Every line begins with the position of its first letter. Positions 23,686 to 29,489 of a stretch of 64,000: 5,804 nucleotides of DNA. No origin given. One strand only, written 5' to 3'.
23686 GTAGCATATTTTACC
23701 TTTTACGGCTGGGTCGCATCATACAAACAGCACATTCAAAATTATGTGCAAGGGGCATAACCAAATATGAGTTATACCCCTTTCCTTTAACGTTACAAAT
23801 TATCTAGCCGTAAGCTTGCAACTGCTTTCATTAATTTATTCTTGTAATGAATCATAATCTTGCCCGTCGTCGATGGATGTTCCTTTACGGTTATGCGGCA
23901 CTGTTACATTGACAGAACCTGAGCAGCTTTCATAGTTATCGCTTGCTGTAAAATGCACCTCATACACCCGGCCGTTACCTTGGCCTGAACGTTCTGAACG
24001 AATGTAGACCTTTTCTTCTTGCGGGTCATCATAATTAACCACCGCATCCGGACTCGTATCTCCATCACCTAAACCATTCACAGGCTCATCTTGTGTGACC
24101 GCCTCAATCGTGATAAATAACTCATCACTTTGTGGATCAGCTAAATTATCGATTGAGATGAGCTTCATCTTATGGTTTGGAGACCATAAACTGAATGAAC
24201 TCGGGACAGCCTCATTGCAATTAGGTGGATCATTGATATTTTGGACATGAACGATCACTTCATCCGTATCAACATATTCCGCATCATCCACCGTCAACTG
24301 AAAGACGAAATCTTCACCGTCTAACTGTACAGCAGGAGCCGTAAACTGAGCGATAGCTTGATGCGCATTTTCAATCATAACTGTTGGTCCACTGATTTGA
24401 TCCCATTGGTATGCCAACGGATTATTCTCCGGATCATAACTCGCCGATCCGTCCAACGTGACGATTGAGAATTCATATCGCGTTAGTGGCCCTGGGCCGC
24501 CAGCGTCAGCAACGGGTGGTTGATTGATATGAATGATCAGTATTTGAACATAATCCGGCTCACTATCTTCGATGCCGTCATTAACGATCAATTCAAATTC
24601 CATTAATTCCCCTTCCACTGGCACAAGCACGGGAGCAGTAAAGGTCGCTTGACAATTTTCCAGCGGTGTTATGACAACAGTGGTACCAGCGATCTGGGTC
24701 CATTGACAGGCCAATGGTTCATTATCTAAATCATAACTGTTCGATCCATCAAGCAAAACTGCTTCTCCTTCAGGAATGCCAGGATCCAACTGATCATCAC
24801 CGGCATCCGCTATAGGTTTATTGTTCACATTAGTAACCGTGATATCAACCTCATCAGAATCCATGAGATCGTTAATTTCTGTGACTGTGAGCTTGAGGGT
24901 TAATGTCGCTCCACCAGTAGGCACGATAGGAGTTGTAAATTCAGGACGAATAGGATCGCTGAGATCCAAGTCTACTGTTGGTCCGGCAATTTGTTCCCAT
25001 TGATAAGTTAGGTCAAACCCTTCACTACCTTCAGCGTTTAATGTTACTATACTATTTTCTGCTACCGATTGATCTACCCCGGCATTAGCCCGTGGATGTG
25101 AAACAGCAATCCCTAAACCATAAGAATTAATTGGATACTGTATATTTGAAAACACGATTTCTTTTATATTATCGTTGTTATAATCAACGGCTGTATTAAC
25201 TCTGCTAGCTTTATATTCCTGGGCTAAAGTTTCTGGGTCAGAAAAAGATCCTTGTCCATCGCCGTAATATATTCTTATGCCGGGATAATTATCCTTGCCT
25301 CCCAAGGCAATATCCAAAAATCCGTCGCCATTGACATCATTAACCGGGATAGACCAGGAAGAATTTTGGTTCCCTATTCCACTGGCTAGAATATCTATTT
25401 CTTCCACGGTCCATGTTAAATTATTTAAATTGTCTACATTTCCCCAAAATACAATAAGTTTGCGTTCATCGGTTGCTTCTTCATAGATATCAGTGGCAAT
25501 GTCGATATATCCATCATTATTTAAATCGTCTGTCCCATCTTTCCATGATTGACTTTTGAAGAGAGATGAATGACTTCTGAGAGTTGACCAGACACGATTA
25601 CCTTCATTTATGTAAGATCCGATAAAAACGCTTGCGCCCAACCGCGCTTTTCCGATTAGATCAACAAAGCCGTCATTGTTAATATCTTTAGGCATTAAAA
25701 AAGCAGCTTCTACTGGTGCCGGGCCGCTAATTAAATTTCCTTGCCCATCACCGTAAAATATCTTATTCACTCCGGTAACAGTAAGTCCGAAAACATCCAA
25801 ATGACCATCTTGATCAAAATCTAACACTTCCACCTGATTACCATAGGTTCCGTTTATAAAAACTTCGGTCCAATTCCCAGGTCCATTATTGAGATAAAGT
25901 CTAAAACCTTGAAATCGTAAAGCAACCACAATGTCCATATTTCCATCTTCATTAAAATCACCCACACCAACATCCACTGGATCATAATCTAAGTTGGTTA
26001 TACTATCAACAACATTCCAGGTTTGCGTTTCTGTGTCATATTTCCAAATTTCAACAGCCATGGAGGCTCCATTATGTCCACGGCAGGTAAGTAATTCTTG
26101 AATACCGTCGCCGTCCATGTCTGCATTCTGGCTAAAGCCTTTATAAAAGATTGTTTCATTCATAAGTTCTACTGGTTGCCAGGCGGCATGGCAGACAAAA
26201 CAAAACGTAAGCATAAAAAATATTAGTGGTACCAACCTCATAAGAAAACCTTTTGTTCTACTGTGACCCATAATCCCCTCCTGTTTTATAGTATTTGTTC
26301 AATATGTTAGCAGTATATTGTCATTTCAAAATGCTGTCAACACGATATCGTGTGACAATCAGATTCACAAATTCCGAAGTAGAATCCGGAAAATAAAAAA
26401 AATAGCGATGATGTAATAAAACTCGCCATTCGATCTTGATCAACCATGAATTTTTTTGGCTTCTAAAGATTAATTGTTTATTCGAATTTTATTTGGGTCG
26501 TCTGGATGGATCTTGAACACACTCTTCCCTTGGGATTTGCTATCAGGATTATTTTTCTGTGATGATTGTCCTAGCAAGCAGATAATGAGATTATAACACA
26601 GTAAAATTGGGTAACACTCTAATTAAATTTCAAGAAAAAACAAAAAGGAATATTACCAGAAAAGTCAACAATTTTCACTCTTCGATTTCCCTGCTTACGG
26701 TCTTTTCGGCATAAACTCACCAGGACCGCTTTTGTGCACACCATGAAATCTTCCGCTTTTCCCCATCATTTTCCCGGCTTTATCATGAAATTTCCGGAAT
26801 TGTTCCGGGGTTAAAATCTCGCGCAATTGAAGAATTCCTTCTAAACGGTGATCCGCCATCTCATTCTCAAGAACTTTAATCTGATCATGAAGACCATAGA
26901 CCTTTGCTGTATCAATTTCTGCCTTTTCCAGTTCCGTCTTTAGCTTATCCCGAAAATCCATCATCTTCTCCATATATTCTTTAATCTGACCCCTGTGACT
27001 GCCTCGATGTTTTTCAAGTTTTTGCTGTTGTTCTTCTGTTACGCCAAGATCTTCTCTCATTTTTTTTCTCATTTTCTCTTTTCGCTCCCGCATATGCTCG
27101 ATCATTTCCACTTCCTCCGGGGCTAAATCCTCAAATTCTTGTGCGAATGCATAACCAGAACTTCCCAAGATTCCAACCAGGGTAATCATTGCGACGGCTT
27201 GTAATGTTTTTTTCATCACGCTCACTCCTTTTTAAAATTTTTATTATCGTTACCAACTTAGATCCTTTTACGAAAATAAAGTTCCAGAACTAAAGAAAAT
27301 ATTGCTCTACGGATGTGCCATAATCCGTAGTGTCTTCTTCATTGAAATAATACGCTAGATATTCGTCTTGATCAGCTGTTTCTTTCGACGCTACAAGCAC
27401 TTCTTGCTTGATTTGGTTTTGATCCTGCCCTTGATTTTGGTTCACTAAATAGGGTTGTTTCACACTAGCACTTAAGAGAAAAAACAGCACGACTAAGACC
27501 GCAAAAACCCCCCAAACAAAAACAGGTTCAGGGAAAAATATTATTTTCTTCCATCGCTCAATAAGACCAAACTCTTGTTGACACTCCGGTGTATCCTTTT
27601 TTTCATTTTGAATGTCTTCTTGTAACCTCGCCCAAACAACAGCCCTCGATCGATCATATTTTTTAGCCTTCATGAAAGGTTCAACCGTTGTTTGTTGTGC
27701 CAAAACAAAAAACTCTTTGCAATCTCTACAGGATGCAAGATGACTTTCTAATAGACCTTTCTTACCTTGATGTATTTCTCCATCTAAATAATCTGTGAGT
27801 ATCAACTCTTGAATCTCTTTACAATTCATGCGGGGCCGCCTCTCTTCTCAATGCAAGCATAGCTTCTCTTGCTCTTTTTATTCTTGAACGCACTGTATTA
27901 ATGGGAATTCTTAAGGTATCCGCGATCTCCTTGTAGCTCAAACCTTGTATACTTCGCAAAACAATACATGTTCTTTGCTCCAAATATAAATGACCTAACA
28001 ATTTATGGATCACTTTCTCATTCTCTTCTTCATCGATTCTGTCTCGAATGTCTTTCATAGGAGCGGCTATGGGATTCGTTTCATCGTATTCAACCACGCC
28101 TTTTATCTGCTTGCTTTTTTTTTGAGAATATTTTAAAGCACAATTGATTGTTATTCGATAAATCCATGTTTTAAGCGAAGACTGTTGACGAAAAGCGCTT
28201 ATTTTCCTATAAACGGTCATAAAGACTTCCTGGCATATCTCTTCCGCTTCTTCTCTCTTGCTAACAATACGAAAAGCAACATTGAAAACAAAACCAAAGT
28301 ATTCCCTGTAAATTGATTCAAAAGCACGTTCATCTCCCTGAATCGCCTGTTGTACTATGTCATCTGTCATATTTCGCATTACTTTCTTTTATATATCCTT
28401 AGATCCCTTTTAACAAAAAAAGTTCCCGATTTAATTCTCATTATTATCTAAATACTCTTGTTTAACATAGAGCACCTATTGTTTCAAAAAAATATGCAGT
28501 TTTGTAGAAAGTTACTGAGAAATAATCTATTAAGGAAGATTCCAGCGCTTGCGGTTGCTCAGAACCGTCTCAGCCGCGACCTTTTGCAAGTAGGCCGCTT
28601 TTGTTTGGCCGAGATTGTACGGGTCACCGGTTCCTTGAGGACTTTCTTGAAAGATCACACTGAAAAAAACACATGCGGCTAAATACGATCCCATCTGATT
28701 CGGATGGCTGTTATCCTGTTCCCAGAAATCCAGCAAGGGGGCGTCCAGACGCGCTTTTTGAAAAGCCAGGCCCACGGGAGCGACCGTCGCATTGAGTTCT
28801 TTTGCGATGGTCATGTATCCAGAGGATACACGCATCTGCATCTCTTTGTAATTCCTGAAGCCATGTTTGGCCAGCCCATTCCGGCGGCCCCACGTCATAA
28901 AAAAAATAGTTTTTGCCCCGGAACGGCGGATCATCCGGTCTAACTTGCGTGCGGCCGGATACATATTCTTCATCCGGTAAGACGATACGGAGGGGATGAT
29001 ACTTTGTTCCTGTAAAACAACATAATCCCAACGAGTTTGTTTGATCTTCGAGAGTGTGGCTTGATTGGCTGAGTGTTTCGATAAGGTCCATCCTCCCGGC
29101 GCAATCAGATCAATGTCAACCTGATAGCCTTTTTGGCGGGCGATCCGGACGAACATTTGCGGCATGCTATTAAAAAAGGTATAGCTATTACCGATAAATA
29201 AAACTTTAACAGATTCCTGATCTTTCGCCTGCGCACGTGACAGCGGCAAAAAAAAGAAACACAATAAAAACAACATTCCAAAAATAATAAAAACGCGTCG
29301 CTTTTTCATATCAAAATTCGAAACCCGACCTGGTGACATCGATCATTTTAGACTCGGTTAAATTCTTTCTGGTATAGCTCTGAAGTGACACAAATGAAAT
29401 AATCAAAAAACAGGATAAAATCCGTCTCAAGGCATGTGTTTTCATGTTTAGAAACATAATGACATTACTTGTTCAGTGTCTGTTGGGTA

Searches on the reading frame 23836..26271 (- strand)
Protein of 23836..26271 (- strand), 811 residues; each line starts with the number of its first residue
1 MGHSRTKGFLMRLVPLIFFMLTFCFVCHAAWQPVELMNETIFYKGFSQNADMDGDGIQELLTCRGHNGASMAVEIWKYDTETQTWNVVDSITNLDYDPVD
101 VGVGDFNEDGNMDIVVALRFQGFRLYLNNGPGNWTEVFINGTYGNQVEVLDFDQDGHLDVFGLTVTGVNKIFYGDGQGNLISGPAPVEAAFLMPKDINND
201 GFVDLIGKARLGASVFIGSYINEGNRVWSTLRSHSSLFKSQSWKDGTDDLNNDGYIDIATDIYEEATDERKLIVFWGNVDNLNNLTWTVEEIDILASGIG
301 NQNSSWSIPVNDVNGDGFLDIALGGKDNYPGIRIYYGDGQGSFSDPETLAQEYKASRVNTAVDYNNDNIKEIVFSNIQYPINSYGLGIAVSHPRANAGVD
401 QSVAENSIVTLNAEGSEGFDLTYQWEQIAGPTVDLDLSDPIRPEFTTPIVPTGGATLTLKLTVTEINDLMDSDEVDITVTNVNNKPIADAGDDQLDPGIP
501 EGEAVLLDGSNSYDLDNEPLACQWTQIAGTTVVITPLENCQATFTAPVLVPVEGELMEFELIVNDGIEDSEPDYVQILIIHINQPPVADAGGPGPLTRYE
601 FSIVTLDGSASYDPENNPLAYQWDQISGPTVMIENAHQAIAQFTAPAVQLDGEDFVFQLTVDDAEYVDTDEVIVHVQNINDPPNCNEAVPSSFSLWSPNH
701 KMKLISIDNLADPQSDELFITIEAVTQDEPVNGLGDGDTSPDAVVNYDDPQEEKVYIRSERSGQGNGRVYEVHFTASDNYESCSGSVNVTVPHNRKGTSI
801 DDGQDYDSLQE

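Call 7: search_protein_families(library=pfam, proteins=[window:23836-26271:-], max_evalue=0.01)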
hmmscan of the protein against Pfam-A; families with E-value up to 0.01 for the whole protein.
window:23836-26271:- (811 aa): 6 families
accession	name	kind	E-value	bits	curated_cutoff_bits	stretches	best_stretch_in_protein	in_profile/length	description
PF22352.2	K319L-like_PKD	-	1.8e-33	114.8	27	3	604-676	14-84/84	K319L-like, PKD domain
PF13517.12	FG-GAP_3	-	5.8e-25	88.1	26.9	4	105-161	1-60/61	FG-GAP-like repeat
PF01839.29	FG-GAP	-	2.4e-09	37.3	22.1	0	310-324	7-21/37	FG-GAP repeat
PF18911.6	PKD_4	-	8.3e-09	35.8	27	1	583-624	1-40/85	PKD domain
PF21027.3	Sde0182_C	-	9.9e-09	36.1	27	1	604-665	2-69/83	Cellulose-binding protein Sde0182, C-terminal domain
PF02010.21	REJ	-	0.00018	20.7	25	0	603-702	101-224/452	REJ domain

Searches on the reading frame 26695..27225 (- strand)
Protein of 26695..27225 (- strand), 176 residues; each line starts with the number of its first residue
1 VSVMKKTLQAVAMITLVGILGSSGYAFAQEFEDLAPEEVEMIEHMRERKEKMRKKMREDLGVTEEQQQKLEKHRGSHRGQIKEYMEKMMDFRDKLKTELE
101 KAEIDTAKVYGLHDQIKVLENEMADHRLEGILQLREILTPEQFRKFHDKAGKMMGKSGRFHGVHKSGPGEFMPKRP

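Call 8: search_protein_families(library=pfam, proteins=[window:26695-27225:-], max_evalue=0.001)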
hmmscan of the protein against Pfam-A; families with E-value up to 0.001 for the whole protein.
window:26695-27225:- (176 aa): 2 families
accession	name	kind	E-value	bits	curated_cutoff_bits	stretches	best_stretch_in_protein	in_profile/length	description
PF13801.11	Metal_resist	-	2.4e-08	34.6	29.2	1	57-144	37-124/125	Heavy-metal resistance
PF07813.17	LTXXQ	-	3.2e-08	34.6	24.3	1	50-148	3-98/100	LTXXQ motif family protein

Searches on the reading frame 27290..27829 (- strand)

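Call 8: search_protein_families(library=pfam, proteins=[window:27290-27829:-], max_evalue=0.001)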
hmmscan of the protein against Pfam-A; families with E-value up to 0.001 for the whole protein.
window:27290-27829:- (179 aa): 1 family
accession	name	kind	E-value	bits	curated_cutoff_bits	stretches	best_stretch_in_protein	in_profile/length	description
PF13490.11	zf-HC2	-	7.3e-06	26.4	22.2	1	3-37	1-34/35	Putative zinc-finger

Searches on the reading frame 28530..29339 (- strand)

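Call 8: search_protein_families(library=pfam, proteins=[window:28530-29339:-], max_evalue=0.001)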
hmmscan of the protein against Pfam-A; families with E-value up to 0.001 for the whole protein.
window:28530-29339:- (269 aa): 1 family
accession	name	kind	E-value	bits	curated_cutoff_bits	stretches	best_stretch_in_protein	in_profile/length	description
PF16227.11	DUF4886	-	4.6e-19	68.8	26.7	1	97-246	76-227/242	Domain of unknown function (DUF4886)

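Call 56: search_protein_families(library=ncbifam, proteins=[window:28530-29339:-], max_evalue=0.00001)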
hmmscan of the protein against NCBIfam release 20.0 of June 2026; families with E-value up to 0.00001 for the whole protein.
window:28530-29339:- (269 aa): 0 families
